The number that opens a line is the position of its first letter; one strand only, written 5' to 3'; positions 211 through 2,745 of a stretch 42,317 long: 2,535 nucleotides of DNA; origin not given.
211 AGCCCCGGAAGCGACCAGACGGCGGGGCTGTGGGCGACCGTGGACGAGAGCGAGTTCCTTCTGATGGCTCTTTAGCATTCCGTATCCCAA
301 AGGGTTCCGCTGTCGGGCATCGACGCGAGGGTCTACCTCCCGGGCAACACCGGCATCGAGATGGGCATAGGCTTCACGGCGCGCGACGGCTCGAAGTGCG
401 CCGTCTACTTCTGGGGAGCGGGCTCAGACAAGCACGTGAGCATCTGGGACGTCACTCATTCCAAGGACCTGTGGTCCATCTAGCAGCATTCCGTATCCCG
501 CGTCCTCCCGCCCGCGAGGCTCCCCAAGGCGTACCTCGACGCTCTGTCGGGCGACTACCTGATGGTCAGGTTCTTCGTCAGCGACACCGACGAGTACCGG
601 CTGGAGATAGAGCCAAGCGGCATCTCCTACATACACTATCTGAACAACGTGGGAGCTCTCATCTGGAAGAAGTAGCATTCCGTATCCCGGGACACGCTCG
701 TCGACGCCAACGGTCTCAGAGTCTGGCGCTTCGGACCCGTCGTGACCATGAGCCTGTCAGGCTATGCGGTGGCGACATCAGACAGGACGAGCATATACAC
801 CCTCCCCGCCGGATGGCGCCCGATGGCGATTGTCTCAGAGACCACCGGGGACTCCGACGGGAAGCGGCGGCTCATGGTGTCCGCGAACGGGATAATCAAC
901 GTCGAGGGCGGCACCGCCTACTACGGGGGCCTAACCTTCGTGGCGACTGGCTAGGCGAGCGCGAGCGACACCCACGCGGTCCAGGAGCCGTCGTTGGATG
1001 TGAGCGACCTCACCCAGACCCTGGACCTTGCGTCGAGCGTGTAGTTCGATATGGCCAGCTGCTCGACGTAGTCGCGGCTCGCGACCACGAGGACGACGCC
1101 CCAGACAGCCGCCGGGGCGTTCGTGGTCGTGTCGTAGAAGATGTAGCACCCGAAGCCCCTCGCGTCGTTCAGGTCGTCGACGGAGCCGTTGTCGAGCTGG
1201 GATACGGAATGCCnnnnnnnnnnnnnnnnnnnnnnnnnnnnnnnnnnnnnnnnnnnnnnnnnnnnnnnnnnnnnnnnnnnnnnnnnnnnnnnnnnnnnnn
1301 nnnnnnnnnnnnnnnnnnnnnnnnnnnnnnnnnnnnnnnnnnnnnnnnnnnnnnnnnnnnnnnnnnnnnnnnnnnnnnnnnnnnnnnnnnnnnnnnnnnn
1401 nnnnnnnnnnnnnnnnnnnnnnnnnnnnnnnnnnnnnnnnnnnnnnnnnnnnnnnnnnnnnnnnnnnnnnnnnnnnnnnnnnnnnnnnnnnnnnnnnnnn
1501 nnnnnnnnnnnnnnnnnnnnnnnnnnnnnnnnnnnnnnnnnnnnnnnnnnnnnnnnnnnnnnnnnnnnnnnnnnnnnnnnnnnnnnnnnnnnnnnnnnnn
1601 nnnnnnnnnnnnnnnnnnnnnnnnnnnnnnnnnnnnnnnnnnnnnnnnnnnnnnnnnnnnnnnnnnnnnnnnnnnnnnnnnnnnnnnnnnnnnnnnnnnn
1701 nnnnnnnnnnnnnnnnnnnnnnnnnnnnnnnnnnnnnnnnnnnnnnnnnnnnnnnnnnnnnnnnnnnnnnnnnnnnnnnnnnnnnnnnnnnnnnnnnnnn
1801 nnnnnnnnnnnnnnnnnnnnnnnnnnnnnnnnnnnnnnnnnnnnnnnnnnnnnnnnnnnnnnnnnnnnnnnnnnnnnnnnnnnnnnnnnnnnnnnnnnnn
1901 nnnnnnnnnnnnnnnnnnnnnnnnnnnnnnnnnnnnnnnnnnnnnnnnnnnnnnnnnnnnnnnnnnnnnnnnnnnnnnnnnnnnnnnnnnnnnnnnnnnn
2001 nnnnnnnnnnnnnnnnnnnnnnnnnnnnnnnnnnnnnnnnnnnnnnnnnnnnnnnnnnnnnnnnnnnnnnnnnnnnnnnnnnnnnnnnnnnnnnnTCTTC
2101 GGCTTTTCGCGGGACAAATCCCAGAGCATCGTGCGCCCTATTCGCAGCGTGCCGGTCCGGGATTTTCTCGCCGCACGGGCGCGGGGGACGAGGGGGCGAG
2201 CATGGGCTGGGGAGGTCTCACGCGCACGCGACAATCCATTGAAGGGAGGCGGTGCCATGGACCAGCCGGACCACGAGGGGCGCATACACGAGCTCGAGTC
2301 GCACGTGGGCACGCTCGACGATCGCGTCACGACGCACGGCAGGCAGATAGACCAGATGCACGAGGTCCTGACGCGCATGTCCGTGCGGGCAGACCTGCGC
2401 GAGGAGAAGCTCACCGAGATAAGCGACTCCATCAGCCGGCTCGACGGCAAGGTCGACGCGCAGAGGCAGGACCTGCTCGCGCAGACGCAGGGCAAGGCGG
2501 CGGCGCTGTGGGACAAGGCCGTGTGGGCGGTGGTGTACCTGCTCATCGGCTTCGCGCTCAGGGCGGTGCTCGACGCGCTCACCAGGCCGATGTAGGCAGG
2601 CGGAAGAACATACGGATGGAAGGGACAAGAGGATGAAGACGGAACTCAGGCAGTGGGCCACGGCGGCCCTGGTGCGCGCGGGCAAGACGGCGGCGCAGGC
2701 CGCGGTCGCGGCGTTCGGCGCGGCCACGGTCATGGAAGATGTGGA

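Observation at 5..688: Orientation anomaly: five of the six silent cassettes are direct repeats of the expressed site, not inverted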

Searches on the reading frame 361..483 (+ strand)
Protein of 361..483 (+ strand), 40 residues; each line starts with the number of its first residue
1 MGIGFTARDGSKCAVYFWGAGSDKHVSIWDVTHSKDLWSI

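Call 33: find_encoding_contigs(protein=window:361-483:+, flank=3000, max_places=10)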
Protein window:361-483:+ (40 aa): 3 contigs read that carry it; 3 places shown.
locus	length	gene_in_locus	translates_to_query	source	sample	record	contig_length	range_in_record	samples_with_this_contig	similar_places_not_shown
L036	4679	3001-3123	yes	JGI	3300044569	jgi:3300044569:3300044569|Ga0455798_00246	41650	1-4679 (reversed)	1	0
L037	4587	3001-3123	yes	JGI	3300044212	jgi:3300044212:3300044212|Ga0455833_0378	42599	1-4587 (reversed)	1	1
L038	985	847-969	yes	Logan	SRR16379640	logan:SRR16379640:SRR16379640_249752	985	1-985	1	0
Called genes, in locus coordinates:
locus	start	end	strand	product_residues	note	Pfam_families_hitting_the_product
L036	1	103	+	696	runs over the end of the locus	-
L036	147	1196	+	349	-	-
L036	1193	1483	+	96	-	-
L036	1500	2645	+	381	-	-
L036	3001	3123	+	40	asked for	-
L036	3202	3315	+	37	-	-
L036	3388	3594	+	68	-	-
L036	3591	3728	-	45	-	-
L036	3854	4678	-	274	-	?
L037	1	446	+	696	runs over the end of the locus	-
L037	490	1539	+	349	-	-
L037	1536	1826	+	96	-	-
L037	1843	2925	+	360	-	-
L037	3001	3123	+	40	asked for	-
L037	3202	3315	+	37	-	-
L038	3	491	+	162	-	?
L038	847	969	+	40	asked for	-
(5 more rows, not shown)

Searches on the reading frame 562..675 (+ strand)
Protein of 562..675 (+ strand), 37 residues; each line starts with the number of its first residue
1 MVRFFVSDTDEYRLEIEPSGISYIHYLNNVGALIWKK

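Call 37: find_encoding_contigs(protein=window:562-675:+, flank=3000, max_places=10)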
Protein window:562-675:+ (37 aa): 2 contigs read that carry it; 2 places shown.
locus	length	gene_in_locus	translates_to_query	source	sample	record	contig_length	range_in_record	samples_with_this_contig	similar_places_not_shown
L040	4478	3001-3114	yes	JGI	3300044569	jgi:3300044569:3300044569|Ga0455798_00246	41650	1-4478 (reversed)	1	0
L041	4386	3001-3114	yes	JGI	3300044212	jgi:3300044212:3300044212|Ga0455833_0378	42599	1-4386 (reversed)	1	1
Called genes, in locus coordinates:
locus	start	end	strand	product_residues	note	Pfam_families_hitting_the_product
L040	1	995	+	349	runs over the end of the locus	-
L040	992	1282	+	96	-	-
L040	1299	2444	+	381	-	-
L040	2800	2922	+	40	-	-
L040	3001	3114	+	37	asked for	-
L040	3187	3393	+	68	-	-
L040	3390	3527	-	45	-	-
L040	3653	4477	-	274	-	?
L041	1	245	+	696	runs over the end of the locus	-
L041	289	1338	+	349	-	-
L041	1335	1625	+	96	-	-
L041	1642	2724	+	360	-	-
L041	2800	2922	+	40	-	-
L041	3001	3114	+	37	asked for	-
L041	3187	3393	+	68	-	-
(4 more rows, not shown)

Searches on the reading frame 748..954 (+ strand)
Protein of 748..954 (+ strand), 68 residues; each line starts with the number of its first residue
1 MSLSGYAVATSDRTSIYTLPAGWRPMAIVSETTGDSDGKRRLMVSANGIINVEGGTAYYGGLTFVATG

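Call 32: find_encoding_contigs(protein=window:748-954:+, flank=3000, max_places=10)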
Protein window:748-954:+ (68 aa): 2 contigs read that carry it; 2 places shown.
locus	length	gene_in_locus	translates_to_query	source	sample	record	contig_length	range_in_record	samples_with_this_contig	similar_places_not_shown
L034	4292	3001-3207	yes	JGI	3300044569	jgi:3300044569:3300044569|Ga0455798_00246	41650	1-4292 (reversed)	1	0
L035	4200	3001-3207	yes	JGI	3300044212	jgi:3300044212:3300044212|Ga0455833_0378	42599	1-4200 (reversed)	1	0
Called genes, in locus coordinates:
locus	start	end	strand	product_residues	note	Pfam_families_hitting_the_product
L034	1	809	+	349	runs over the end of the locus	-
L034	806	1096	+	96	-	-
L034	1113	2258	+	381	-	-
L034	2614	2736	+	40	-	-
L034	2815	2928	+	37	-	-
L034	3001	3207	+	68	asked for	-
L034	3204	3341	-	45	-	-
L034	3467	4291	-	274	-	?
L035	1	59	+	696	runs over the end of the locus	-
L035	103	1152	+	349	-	-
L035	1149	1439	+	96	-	-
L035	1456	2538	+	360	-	-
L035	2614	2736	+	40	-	-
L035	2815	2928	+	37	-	-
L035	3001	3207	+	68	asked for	-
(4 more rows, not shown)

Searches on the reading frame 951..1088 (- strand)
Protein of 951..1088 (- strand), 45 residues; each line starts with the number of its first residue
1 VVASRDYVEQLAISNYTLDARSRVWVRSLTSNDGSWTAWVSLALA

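Call 36: find_encoding_contigs(protein=window:951-1088:-, flank=3000, max_places=10)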
Protein window:951-1088:- (45 aa): no gene with exactly this product is on record in the collection.

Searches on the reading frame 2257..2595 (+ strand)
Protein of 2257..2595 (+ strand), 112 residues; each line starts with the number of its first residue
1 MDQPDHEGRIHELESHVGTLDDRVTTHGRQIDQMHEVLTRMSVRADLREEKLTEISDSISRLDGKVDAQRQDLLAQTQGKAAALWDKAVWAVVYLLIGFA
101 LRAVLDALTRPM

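Call 56: find_encoding_contigs(protein=window:2257-2595:+, flank=4000, max_places=10)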
Protein window:2257-2595:+ (112 aa): 6 contigs read that carry it; 6 places shown.
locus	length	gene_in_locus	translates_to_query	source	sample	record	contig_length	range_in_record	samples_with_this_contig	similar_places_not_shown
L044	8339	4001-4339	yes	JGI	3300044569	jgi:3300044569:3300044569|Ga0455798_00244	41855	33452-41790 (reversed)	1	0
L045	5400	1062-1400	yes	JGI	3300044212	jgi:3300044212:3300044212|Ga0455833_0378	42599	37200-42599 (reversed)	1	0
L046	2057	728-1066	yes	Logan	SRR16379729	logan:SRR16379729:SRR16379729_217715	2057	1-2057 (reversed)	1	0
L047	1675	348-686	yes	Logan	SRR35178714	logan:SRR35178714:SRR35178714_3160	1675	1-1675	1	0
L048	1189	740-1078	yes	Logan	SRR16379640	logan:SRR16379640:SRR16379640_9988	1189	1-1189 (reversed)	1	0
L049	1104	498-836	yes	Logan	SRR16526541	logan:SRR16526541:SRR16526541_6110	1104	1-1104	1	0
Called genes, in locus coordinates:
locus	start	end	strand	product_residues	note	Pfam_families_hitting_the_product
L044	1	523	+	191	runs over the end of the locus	-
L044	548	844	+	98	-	-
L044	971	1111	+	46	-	-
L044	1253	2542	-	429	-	PF00872:Transposase_mut, PF10551:MULE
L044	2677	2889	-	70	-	-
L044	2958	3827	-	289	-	PF14659:Phage_int_SAM_3 (weak), PF22022:Phage_int_M (weak), PF00589:Phage_integrase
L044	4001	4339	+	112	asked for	-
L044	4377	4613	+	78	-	PF16945:Phage_r1t_holin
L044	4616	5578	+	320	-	PF01510:Amidase_2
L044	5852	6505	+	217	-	-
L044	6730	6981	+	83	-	-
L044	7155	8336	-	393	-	-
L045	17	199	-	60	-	-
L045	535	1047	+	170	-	-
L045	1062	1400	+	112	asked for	-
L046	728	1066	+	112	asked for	-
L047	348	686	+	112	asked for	-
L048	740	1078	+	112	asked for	-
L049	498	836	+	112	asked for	-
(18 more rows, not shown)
